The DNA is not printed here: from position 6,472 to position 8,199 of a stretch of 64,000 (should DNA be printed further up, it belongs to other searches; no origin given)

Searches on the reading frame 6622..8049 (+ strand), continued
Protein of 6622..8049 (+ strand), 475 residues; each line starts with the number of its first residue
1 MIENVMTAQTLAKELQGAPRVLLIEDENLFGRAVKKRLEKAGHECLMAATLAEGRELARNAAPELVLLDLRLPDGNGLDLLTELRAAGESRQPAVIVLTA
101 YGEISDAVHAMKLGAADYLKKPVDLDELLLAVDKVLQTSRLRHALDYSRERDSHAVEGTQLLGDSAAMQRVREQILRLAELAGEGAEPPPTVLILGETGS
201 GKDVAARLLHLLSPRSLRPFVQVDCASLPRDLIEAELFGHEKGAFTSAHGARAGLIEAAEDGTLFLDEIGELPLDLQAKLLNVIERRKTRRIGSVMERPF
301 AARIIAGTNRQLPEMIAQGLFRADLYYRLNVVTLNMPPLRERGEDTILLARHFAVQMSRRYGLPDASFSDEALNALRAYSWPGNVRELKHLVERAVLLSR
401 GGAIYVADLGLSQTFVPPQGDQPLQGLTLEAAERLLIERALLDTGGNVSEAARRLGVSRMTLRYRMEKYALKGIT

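Call 28: find_encoding_contigs(protein=P0016, flank=3500, max_places=2)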
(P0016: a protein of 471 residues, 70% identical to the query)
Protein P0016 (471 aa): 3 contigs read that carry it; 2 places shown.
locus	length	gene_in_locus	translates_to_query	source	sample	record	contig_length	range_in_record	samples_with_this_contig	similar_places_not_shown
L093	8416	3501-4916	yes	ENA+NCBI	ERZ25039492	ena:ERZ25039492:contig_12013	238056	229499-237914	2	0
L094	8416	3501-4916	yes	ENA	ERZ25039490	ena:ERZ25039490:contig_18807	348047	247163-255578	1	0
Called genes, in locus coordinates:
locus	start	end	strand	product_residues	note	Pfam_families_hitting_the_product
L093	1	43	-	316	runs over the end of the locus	-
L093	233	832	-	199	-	-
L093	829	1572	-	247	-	-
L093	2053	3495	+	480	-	PF00672:HAMP, PF00512:HisKA (weak), PF02518:HATPase_c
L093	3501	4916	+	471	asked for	PF00072:Response_reg, PF00158:Sigma54_activat, PF14532:Sigma54_activ_2, PF07728:AAA_5 (faint), PF25601:AAA_lid_14, PF02954:HTH_8, PF13556:HTH_30 (weak)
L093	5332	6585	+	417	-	PF25917:BSH_RND, PF25876:HH_MFP_RND, PF25944:Beta-barrel_RND, PF25967:RND-MFP_C, PF25975:CzcB_C (weak), PF25989:YknX_C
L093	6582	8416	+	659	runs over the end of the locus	?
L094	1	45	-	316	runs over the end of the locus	-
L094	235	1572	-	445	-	-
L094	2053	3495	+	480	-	PF00672:HAMP, PF00512:HisKA (weak), PF02518:HATPase_c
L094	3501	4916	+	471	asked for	PF00072:Response_reg, PF00158:Sigma54_activat, PF14532:Sigma54_activ_2, PF07728:AAA_5 (faint), PF25601:AAA_lid_14, PF02954:HTH_8, PF13556:HTH_30 (weak)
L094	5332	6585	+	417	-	PF25917:BSH_RND, PF25876:HH_MFP_RND, PF25944:Beta-barrel_RND, PF25967:RND-MFP_C, PF25975:CzcB_C (weak), PF25989:YknX_C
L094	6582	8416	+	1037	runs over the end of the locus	PF00873:ACR_tran, PF03176:MMPL, PF02355:SecD_SecF_C (faint)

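Call 29: find_encoding_contigs(protein=P0014, flank=3500, max_places=1)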
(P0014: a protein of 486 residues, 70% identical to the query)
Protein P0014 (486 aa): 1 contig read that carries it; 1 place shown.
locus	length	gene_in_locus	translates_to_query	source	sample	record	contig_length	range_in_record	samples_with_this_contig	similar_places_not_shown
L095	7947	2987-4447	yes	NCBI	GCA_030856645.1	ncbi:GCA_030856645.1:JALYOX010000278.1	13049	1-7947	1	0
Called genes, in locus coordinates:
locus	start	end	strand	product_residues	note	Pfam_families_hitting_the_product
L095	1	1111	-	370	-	?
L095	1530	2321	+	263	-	PF00672:HAMP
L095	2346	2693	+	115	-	PF00512:HisKA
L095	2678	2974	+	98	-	PF02518:HATPase_c (weak)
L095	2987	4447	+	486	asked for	PF00072:Response_reg, PF00158:Sigma54_activat, PF14532:Sigma54_activ_2, PF25601:AAA_lid_14, PF02954:HTH_8, PF13556:HTH_30 (weak)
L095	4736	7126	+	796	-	PF07715:Plug, PF00593:TonB_dep_Rec_b-barrel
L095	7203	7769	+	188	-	PF03413:PepSY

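Call 30: find_encoding_contigs(protein=P0015, flank=3500, max_places=2)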
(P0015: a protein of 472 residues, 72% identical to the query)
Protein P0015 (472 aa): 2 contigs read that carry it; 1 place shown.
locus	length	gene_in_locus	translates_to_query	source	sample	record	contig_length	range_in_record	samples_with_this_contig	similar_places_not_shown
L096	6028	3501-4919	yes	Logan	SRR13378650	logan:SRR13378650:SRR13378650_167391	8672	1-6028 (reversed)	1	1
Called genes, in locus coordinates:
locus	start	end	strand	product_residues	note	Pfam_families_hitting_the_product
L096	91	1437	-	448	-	-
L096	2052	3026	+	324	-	PF00512:HisKA (faint), PF00672:HAMP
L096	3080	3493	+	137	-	PF02518:HATPase_c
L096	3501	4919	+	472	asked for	PF00072:Response_reg, PF00158:Sigma54_activat, PF14532:Sigma54_activ_2, PF07728:AAA_5 (faint), PF25601:AAA_lid_14, PF02954:HTH_8, PF13556:HTH_30 (weak)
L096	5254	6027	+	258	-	?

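Call 31: find_encoding_contigs(protein=P0063, flank=3500, max_places=1)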
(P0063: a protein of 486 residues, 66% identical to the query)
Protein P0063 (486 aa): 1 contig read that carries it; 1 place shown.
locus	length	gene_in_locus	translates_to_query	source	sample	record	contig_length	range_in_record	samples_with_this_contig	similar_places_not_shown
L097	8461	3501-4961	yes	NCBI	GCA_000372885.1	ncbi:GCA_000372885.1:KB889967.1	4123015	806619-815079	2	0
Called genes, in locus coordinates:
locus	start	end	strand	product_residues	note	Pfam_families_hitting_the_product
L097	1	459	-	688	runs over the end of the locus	PF00474:SSF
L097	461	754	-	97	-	PF13937:DUF4212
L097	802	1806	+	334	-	-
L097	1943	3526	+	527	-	PF00672:HAMP, PF00512:HisKA, PF02518:HATPase_c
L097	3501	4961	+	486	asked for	PF00072:Response_reg, PF00158:Sigma54_activat, PF14532:Sigma54_activ_2, PF07728:AAA_5 (weak), PF25601:AAA_lid_14, PF02954:HTH_8, PF13556:HTH_30 (weak)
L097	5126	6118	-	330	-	PF07589:PEP_exosort_dom (weak)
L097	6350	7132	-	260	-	PF00089:Trypsin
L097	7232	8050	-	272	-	-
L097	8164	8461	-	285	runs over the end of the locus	-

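Call 41: find_encoding_contigs(protein=P0041, flank=3500, max_places=1)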
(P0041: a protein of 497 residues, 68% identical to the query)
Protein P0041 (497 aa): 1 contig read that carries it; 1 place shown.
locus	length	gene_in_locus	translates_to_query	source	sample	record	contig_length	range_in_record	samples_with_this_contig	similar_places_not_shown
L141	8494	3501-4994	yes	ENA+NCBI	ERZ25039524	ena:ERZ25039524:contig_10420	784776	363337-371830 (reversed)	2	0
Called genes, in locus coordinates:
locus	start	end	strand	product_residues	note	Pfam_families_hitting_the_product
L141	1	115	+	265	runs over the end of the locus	PF00528:BPD_transp_1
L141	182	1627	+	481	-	PF00171:Aldedh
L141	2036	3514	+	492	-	PF00672:HAMP, PF00512:HisKA, PF02518:HATPase_c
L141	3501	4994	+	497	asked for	PF00072:Response_reg, PF00158:Sigma54_activat, PF14532:Sigma54_activ_2, PF07728:AAA_5 (weak), PF25601:AAA_lid_14, PF02954:HTH_8, PF13556:HTH_30 (weak)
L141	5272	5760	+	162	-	PF02239:Cytochrom_D1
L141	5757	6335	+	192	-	PF02239:Cytochrom_D1 (faint), PF08450:SGL (faint), PF10282:Lactonase, PF12894:ANAPC4_WD40 (faint), PF24814:WD40_Prp19 (weak), PF25174:Beta-prop_THOC3, PF23414:Beta-prop_EML_2, PF23381:Beta-prop_IFT122_1st, +3 more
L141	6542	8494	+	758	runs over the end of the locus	PF07715:Plug, PF00593:TonB_dep_Rec_b-barrel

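Call 42: find_encoding_contigs(protein=P0027, flank=3500, max_places=1)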
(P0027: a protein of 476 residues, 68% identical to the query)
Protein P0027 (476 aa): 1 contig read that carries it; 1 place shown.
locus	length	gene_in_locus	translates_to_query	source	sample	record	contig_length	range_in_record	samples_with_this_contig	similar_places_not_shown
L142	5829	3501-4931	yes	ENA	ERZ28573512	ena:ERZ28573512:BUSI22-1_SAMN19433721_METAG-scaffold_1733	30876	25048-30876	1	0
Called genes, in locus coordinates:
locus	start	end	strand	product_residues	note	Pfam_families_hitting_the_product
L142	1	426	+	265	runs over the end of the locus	PF00528:BPD_transp_1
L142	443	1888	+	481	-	PF00171:Aldedh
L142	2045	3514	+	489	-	PF00672:HAMP, PF00512:HisKA, PF02518:HATPase_c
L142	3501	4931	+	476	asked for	PF00072:Response_reg, PF00158:Sigma54_activat, PF14532:Sigma54_activ_2, PF07728:AAA_5 (weak), PF25601:AAA_lid_14, PF02954:HTH_8, PF13556:HTH_30 (weak)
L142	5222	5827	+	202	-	?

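Call 43: find_encoding_contigs(protein=P0025, flank=3500, max_places=1)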
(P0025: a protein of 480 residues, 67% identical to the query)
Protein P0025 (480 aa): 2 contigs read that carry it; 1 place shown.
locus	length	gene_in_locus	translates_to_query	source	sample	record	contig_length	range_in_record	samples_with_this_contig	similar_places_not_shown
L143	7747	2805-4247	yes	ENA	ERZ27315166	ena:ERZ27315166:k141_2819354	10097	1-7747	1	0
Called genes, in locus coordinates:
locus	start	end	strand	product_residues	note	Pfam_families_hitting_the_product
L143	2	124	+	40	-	?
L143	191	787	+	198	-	PF00034:Cytochrom_C (weak), PF13442:Cytochrome_CBB3 (weak), PF00034:Cytochrom_C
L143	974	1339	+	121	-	-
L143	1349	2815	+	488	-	PF00672:HAMP, PF26769:HAMP_PhoQ (weak), PF00512:HisKA, PF02518:HATPase_c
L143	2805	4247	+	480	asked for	PF00072:Response_reg, PF00158:Sigma54_activat, PF14532:Sigma54_activ_2, PF07728:AAA_5 (weak), PF25601:AAA_lid_14, PF02954:HTH_8, PF13556:HTH_30 (weak)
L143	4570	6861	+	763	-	PF07715:Plug, PF00593:TonB_dep_Rec_b-barrel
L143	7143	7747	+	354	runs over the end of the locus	PF02239:Cytochrom_D1 (weak), PF25174:Beta-prop_THOC3 (weak), PF02239:Cytochrom_D1 (weak), PF10282:Lactonase, PF24814:WD40_Prp19 (weak), PF23414:Beta-prop_EML_2, PF23381:Beta-prop_IFT122_1st (weak), PF25174:Beta-prop_THOC3 (weak), +13 more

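Call 77: list_cluster_members(proteins=[P0099, P0102])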
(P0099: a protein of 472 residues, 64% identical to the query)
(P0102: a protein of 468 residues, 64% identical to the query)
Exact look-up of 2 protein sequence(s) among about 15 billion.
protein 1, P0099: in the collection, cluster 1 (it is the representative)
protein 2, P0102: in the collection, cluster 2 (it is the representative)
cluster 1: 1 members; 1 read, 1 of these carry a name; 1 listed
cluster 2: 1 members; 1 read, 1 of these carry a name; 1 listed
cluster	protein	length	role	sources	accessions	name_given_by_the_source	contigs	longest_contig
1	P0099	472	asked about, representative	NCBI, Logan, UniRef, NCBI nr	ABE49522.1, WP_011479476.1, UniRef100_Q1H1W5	sigma-54-dependent transcriptional regulator [Methylobacillus flagellatus] | Two component, sigma54 specific, transcriptional regulator, Fis family n=1 ... | two component, sigma54 specific, transcriptional regulator, Fis family [Methylobacillus ...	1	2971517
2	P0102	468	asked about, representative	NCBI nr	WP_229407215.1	sigma-54 dependent transcriptional regulator [Methylobacillus flagellatus]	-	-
